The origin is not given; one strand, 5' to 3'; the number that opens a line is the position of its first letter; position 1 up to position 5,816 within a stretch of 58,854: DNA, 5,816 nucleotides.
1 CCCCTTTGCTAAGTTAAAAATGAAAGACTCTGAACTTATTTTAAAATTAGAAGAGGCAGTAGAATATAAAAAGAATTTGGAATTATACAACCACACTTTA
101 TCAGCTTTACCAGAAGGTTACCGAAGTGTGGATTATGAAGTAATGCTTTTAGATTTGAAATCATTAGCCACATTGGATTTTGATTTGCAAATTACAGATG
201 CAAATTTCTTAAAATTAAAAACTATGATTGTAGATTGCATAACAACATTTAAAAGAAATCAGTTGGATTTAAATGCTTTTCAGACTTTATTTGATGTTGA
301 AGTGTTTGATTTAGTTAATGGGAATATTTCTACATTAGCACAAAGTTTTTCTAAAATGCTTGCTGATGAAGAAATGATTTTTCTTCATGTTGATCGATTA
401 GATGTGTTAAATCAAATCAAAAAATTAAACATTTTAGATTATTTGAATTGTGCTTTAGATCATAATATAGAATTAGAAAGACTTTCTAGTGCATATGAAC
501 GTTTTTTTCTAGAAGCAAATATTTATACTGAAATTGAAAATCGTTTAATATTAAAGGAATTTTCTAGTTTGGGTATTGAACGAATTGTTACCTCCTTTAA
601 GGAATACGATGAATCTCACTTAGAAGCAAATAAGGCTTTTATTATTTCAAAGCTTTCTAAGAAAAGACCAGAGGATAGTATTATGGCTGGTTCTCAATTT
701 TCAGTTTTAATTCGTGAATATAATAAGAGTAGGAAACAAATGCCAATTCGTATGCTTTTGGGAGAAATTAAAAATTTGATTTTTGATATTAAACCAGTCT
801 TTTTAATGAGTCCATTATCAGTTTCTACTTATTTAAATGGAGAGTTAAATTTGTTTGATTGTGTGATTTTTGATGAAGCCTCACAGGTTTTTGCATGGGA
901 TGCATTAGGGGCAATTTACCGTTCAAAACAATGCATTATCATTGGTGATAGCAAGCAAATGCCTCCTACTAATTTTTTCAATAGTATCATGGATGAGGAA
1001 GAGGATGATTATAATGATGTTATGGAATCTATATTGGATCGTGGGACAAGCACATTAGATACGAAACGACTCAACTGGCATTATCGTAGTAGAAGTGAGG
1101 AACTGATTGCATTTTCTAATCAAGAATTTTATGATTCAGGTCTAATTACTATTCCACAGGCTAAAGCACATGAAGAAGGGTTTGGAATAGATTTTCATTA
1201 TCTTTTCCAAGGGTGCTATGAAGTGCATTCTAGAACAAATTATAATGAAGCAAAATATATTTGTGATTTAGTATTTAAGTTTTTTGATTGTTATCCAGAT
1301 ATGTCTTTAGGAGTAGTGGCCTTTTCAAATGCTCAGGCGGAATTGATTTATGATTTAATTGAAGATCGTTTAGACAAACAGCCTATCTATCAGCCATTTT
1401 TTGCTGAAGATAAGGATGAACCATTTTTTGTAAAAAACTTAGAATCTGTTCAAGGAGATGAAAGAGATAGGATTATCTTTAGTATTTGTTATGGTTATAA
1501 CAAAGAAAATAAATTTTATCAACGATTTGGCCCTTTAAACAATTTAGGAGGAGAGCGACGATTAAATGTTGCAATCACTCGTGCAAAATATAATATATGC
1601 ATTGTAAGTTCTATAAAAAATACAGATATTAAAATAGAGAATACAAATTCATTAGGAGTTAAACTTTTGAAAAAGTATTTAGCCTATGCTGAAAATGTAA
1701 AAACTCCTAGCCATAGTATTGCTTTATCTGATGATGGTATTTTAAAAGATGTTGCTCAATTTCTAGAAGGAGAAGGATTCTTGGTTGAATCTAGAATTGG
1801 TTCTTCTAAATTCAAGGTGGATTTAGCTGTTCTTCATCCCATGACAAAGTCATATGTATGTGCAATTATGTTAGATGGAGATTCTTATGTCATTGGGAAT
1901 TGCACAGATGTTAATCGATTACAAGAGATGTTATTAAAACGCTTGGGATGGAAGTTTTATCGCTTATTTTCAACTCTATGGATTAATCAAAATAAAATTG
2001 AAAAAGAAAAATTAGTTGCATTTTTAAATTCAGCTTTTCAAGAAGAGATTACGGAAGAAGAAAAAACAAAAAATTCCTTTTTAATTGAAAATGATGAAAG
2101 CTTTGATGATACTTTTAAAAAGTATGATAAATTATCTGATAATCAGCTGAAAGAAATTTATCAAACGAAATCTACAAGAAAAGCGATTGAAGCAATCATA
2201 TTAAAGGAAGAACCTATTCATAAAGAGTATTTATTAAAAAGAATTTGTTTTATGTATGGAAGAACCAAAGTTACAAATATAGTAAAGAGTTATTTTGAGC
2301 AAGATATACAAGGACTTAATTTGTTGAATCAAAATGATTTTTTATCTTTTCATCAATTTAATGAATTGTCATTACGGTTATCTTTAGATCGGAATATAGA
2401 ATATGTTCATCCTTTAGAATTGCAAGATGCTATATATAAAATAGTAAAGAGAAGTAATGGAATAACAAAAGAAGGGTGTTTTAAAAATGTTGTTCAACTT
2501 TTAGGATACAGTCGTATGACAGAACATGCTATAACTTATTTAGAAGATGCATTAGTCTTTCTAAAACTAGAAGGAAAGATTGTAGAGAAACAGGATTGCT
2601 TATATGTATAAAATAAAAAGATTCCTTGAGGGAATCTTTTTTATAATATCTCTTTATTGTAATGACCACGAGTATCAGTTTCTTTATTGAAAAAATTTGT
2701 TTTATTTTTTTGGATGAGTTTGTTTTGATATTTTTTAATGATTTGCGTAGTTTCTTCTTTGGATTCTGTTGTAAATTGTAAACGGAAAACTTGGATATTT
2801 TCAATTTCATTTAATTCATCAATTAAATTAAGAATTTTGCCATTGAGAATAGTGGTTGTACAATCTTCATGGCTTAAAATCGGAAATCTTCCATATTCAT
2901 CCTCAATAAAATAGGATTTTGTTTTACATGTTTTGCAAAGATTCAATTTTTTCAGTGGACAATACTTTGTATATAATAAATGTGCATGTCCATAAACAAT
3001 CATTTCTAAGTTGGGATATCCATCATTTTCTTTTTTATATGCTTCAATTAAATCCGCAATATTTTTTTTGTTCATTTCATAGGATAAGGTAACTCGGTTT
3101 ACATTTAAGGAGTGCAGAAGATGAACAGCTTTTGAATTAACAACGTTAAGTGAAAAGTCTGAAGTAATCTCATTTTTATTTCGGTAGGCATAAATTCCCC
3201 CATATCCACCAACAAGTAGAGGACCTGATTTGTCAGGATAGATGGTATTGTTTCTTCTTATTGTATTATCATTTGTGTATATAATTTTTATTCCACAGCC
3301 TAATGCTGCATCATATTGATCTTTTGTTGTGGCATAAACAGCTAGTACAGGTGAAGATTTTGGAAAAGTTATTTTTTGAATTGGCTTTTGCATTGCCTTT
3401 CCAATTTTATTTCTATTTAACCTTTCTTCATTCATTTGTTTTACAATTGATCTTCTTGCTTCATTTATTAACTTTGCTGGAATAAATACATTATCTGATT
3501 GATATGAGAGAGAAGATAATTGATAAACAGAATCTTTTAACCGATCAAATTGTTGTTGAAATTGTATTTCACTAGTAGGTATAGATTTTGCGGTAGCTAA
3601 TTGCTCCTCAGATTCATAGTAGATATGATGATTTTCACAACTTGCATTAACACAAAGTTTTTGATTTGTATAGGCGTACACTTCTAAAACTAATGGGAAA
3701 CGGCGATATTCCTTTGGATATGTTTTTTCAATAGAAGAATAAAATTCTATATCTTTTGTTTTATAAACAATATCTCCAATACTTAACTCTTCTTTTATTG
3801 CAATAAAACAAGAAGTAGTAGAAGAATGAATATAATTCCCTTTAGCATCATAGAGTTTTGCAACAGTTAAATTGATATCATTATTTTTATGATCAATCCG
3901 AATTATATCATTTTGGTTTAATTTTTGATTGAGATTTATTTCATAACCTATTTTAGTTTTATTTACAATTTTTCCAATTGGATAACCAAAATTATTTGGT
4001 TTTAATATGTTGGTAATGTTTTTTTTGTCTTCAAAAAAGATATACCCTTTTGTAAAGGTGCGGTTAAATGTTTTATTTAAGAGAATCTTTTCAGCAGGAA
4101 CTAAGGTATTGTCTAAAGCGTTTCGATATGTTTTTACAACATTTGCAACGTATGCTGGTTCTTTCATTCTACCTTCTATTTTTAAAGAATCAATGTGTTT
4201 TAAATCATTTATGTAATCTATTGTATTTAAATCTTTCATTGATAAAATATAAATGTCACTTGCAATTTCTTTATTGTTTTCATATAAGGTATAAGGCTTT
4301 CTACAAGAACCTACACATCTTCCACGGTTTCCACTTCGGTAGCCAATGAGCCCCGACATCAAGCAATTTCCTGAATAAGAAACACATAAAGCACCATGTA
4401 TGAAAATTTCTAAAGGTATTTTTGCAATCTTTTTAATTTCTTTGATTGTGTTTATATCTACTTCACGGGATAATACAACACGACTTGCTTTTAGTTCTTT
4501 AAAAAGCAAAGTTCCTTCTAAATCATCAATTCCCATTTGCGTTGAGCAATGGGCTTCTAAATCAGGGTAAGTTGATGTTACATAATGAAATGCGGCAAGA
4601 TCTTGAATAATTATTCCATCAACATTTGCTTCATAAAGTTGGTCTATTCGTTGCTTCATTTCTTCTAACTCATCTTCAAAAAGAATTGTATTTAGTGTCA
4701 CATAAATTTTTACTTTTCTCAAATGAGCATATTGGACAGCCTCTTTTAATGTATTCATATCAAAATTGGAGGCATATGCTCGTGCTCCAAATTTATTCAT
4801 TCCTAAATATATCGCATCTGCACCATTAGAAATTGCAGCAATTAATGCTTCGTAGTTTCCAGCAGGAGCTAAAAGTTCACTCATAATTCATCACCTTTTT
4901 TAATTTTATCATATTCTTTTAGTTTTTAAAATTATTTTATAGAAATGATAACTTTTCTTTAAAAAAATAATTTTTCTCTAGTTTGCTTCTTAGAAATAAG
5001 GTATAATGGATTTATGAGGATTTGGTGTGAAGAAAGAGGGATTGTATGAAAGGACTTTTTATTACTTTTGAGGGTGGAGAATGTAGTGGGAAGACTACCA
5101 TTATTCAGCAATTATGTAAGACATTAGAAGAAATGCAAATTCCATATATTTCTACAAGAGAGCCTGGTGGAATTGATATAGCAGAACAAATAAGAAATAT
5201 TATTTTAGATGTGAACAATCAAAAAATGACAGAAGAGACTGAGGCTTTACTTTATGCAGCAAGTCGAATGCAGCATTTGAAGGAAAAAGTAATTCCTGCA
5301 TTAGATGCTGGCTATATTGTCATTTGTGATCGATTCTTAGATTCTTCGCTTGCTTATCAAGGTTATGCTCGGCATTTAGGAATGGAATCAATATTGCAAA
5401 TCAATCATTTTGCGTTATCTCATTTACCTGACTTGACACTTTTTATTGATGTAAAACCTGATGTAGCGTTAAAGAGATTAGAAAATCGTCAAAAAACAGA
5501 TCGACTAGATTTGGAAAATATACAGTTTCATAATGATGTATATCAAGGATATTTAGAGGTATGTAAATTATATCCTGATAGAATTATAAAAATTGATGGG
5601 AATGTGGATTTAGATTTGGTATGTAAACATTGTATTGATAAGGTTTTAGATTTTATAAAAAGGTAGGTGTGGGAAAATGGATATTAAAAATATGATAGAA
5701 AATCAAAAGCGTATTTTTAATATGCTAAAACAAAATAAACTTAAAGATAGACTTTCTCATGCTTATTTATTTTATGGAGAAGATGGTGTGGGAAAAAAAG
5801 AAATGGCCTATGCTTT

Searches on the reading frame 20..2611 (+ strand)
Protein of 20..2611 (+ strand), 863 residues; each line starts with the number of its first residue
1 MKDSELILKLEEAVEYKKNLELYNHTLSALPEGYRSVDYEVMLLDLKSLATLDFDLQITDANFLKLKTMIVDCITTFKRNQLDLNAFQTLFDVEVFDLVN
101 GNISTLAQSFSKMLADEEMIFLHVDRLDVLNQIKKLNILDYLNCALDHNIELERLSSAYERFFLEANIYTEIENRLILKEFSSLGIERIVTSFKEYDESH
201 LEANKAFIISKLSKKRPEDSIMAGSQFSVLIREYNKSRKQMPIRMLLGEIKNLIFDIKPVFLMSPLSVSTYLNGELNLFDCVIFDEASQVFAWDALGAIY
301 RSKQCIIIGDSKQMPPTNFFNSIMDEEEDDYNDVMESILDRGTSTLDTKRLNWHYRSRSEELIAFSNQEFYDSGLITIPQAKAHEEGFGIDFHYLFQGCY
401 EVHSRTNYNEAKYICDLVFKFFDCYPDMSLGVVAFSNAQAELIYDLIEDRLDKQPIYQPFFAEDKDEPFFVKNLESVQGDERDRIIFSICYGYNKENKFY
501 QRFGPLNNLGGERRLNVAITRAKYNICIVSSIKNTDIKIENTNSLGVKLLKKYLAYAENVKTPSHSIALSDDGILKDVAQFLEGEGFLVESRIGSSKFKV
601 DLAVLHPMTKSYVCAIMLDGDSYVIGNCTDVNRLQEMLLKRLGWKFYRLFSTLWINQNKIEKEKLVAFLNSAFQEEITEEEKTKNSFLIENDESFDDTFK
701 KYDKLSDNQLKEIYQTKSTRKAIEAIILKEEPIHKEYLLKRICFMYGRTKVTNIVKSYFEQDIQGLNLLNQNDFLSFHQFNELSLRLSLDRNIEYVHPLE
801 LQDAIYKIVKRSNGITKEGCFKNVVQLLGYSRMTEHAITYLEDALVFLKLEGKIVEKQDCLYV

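Call 18: search_protein_families(library=pfam, proteins=[window:20-2611:+], max_evalue=0.0001)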
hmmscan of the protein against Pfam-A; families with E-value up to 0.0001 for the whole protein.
window:20-2611:+ (863 aa): 3 families
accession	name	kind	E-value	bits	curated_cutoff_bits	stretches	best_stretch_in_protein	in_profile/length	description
PF13087.12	AAA_12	-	2.2e-19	70.2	27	1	346-531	15-193/195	AAA domain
PF18741.7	MTES_1575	-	1.2e-17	64.2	38.2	1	576-669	3-96/96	REase_MTES_1575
PF13086.12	AAA_11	-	5.3e-08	33.4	27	1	277-317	212-253/257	AAA domain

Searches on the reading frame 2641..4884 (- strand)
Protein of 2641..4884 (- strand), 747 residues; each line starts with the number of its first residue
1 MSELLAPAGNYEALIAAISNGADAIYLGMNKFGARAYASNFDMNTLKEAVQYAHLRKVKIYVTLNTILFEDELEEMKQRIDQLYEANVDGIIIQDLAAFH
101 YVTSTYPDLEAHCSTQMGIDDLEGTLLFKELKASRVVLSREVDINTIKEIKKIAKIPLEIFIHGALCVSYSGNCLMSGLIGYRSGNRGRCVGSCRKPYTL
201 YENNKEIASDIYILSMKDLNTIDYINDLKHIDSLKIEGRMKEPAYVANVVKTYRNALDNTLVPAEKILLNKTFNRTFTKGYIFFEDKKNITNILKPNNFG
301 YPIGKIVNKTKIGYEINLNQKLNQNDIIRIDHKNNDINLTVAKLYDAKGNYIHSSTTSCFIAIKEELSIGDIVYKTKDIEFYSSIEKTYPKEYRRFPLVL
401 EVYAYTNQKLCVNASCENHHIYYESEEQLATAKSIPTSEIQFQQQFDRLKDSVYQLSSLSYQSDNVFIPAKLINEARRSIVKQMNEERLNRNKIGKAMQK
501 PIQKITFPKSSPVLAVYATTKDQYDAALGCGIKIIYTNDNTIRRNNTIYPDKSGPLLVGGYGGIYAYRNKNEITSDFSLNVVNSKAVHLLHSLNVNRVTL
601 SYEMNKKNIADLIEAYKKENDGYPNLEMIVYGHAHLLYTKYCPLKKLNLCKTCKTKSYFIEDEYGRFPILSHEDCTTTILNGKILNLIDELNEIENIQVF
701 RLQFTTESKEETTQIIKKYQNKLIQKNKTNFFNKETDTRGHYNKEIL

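Call 18: search_protein_families(library=pfam, proteins=[window:2641-4884:-], max_evalue=0.0001)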
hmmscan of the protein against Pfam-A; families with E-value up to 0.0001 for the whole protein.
window:2641-4884:- (747 aa): 2 families
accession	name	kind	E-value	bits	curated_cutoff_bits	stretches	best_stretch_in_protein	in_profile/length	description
PF01136.24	Peptidase_U32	-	2.6e-79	266.2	22.4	2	73-285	1-230/233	Peptidase family U32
PF12392.13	DUF3656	-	5.7e-18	66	22.1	1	373-489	1-109/109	Collagenase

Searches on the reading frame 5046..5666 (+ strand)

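Call 18: search_protein_families(library=pfam, proteins=[window:5046-5666:+], max_evalue=0.0001)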
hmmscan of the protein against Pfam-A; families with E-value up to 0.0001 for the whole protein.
window:5046-5666:+ (206 aa): 3 families
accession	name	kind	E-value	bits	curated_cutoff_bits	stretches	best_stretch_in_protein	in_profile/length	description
PF02223.23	Thymidylate_kin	-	3e-51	174.2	27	1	8-190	1-179/185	Thymidylate kinase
PF13521.12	AAA_28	-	3e-08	34.5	27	1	6-166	2-146/164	AAA domain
PF01712.25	dNK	-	4.4e-05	23.8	27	0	6-190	1-185/203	Deoxynucleoside kinase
